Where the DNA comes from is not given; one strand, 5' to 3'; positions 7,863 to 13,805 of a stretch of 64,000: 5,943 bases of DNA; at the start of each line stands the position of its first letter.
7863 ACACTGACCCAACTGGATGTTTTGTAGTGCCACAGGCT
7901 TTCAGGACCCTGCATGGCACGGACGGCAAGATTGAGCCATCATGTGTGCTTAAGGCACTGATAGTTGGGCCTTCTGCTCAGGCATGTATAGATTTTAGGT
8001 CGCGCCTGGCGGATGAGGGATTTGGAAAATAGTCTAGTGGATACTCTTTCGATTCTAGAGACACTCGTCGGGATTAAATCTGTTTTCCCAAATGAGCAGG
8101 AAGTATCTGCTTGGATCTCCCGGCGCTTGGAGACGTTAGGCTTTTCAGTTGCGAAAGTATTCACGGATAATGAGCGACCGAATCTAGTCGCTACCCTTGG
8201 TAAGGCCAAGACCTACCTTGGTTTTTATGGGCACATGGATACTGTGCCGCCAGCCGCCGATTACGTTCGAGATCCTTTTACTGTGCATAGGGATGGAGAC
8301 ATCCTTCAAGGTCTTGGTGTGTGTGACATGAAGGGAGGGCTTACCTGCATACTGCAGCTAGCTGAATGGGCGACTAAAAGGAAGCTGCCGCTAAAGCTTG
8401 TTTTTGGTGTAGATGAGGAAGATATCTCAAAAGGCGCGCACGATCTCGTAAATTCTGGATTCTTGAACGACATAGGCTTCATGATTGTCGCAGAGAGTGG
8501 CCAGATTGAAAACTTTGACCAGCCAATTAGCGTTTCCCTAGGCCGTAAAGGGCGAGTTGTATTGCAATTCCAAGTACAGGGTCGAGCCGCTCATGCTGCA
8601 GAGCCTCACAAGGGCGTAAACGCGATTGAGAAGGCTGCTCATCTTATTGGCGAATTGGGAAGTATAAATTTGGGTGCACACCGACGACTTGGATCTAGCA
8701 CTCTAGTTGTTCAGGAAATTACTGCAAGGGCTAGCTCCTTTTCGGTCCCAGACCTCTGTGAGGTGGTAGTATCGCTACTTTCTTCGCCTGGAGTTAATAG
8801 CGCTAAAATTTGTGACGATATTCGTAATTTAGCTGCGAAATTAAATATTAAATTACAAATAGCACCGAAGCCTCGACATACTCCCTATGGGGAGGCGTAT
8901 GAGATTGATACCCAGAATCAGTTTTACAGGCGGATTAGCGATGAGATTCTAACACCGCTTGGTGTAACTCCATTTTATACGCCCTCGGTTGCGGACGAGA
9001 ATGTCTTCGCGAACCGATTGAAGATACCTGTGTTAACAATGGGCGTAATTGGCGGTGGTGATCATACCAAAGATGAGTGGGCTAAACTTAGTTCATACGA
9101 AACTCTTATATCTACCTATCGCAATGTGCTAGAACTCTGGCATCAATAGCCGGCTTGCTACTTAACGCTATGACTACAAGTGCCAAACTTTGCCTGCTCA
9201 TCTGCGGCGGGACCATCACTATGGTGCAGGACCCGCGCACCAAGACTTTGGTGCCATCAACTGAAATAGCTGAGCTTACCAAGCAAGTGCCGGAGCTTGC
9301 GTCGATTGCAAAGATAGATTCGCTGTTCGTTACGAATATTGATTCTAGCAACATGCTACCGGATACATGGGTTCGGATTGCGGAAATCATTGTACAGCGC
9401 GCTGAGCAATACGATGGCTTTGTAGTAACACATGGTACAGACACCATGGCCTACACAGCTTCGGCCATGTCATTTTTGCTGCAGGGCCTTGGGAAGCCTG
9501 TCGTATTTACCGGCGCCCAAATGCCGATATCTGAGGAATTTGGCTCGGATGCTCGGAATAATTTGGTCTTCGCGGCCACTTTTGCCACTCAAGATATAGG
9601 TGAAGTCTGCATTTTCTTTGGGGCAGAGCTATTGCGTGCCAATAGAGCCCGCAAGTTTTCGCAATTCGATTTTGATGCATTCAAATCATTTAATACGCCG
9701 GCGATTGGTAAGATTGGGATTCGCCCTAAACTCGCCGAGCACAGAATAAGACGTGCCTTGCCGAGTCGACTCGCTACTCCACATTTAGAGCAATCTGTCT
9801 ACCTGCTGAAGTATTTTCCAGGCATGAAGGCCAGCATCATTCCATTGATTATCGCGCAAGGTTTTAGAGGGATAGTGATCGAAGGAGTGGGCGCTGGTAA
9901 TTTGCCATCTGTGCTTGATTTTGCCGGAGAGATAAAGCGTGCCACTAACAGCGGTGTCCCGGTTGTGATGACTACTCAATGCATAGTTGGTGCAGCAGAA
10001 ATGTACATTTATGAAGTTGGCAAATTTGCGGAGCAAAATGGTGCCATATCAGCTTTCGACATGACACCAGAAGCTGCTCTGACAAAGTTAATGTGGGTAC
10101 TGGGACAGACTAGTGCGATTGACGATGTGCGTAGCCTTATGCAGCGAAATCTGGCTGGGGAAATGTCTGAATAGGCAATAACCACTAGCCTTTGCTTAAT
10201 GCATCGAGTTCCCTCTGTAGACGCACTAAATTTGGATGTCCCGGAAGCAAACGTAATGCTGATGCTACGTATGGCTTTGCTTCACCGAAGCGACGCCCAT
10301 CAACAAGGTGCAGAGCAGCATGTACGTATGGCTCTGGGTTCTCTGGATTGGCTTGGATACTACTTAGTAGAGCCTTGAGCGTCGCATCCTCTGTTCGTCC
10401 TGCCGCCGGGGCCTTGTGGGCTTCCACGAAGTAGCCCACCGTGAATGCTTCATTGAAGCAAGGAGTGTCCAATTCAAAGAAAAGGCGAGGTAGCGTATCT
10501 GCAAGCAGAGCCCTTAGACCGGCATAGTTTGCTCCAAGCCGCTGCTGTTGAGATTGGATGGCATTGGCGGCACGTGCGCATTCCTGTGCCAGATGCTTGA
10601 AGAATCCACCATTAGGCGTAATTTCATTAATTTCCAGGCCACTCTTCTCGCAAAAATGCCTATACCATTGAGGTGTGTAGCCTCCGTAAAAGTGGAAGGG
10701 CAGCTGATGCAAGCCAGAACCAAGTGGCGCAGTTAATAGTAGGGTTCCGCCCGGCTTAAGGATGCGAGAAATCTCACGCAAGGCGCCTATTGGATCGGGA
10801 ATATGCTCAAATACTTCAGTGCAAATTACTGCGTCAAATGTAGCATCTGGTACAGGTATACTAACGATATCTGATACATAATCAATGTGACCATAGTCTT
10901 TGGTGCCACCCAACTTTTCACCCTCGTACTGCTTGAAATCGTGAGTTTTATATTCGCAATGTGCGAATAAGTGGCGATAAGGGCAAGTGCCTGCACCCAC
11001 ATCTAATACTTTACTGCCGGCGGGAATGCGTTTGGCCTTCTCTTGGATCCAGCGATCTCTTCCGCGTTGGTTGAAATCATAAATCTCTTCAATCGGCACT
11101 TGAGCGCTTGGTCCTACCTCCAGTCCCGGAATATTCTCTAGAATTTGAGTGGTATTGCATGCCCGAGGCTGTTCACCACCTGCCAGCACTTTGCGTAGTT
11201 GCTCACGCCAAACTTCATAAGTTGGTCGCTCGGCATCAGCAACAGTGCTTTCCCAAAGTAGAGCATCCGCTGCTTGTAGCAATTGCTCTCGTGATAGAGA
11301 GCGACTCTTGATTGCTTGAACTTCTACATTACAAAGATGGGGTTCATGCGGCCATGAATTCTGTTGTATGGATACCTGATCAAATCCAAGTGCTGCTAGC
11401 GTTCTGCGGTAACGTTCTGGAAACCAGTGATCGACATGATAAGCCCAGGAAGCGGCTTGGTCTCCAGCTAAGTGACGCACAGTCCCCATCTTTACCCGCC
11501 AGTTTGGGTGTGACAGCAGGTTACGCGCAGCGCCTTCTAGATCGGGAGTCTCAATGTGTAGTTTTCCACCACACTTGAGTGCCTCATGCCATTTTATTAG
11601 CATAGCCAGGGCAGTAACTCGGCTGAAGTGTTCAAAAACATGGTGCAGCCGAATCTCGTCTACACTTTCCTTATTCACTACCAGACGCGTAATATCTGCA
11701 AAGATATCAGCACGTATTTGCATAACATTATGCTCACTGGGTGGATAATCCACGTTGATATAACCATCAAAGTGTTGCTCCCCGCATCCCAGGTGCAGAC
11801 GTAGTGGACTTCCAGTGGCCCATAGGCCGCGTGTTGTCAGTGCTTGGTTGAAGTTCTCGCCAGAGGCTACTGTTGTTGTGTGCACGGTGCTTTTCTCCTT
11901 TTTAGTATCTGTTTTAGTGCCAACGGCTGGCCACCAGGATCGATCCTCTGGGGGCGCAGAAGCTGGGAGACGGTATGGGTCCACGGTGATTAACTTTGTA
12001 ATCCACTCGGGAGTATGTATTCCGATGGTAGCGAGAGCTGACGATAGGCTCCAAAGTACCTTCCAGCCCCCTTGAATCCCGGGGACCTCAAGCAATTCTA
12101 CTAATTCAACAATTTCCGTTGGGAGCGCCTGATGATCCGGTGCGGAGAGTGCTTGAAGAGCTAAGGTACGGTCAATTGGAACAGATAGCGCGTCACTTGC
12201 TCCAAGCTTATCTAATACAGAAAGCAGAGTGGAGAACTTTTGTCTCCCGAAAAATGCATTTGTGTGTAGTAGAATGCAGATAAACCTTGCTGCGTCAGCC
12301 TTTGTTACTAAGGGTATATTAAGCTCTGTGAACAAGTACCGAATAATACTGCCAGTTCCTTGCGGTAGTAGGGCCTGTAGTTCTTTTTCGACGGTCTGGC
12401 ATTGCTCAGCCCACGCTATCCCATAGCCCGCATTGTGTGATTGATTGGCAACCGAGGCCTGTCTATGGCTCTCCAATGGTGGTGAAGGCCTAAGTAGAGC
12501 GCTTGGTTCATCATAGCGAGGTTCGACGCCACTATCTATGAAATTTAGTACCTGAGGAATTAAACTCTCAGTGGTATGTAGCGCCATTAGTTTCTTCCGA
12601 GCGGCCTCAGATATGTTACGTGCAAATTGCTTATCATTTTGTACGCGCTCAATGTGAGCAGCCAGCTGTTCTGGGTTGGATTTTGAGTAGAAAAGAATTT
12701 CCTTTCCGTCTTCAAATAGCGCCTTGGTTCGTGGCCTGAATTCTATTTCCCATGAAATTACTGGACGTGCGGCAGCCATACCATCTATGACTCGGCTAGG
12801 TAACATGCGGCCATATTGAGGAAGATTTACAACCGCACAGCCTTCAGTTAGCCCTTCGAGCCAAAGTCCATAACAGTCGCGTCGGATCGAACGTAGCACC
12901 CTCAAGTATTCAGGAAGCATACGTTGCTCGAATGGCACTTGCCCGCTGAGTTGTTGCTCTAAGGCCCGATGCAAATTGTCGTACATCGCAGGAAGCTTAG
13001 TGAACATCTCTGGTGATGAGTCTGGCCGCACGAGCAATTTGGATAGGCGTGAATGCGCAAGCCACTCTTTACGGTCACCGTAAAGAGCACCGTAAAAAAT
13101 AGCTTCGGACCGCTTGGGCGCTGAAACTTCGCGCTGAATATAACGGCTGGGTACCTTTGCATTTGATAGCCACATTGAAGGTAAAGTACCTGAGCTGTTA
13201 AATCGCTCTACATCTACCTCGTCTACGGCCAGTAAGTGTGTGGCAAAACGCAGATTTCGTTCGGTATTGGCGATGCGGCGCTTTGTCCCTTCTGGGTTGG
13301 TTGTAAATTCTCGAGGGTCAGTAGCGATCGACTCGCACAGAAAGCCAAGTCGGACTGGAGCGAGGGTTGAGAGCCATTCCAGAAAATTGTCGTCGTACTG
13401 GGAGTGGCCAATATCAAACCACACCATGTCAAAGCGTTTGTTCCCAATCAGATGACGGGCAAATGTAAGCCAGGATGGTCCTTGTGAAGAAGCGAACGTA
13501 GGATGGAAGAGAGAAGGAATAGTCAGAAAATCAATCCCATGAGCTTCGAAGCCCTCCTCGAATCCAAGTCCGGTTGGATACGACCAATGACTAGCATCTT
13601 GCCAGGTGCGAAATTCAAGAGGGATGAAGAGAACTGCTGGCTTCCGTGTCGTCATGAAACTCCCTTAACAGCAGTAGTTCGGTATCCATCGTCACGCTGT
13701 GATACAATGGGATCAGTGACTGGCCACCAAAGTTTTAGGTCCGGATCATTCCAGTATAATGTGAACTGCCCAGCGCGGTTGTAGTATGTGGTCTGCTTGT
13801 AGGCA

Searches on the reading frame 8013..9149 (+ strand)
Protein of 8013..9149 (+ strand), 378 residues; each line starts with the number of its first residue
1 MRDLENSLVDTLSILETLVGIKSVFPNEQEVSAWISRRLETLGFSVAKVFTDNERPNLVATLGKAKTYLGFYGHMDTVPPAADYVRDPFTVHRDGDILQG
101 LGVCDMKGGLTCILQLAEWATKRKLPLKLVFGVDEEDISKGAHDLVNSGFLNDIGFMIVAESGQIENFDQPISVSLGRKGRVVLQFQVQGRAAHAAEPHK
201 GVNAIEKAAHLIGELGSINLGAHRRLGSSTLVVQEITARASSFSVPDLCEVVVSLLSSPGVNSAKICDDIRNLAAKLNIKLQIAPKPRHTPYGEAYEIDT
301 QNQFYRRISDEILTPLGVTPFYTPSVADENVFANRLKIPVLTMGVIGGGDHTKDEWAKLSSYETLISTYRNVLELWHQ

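Call 83: search_protein_families(library=pfam, proteins=[window:8013-9149:+], max_evalue=0.001)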
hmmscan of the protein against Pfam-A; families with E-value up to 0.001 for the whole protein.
window:8013-9149:+ (378 aa): 3 families
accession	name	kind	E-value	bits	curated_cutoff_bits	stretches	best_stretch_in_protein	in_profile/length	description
PF01546.33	Peptidase_M20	-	3.1e-20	73.4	24.6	1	71-374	2-205/206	Peptidase family M20/M25/M40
PF07687.19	M20_dimer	-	1.1e-14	54.7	21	1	177-278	2-103/107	Peptidase dimerisation domain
PF04389.22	Peptidase_M28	-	0.00062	20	21.3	0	57-166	1-98/193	Peptidase family M28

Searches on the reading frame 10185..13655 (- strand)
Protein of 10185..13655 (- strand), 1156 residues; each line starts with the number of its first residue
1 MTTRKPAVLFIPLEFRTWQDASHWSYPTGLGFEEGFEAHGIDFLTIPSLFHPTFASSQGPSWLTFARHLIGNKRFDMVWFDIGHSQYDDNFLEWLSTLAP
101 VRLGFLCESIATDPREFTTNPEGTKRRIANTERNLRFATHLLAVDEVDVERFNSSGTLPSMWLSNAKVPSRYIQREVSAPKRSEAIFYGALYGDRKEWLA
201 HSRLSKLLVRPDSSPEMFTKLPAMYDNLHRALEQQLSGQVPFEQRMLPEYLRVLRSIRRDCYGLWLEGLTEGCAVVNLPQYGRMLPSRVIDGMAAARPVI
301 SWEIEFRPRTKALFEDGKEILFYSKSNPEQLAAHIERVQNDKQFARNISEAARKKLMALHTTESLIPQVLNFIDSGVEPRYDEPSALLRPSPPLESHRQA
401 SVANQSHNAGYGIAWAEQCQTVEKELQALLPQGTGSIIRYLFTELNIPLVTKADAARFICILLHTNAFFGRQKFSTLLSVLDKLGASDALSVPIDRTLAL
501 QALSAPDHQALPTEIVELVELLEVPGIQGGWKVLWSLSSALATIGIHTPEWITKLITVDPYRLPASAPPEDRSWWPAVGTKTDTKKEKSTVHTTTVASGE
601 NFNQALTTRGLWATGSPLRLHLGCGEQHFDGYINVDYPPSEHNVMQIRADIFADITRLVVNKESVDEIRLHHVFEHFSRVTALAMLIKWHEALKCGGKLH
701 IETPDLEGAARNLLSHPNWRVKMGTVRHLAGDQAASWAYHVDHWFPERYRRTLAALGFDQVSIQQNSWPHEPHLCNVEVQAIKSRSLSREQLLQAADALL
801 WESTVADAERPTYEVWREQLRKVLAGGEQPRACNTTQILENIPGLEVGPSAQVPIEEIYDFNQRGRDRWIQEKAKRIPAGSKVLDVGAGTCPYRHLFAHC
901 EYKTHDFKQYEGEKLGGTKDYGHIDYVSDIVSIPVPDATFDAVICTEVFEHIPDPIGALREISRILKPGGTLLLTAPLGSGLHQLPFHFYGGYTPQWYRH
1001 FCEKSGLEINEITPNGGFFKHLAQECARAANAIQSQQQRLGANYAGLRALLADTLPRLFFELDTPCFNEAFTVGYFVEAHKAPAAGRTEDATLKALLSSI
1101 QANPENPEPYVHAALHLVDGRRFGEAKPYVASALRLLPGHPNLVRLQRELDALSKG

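Call 83: search_protein_families(library=pfam, proteins=[window:10185-13655:-], max_evalue=0.001)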
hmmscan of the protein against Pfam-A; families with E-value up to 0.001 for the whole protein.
window:10185-13655:- (1156 aa): 8 families
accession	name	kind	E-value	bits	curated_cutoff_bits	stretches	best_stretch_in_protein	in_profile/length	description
PF08241.18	Methyltransf_11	-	1.8e-18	67.4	21.2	1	884-973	1-94/95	Methyltransferase domain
PF13489.12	Methyltransf_23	-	3.7e-18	66.2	27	1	868-1002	11-143/164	Methyltransferase domain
PF08242.18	Methyltransf_12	-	6.5e-11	43.3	30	1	931-972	64-98/98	Methyltransferase domain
PF13649.12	Methyltransf_25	-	8.5e-11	42.8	27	1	883-970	1-97/97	Methyltransferase domain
PF13524.12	Glyco_trans_1_2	-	1.2e-09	38.7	25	1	273-369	48-142/144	Glycosyl transferase-like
PF13847.12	Methyltransf_31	-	1.5e-09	38.1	27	1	927-977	60-112/145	Methyltransferase domain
PF20922.3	Anamorsin_N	-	9.8e-05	22.6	27.1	0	918-978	30-91/163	Anamorsin, N-terminal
PF01209.24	Ubie_methyltran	-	0.00045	20.1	20.1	0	879-973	47-150/233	ubiE/COQ5 methyltransferase family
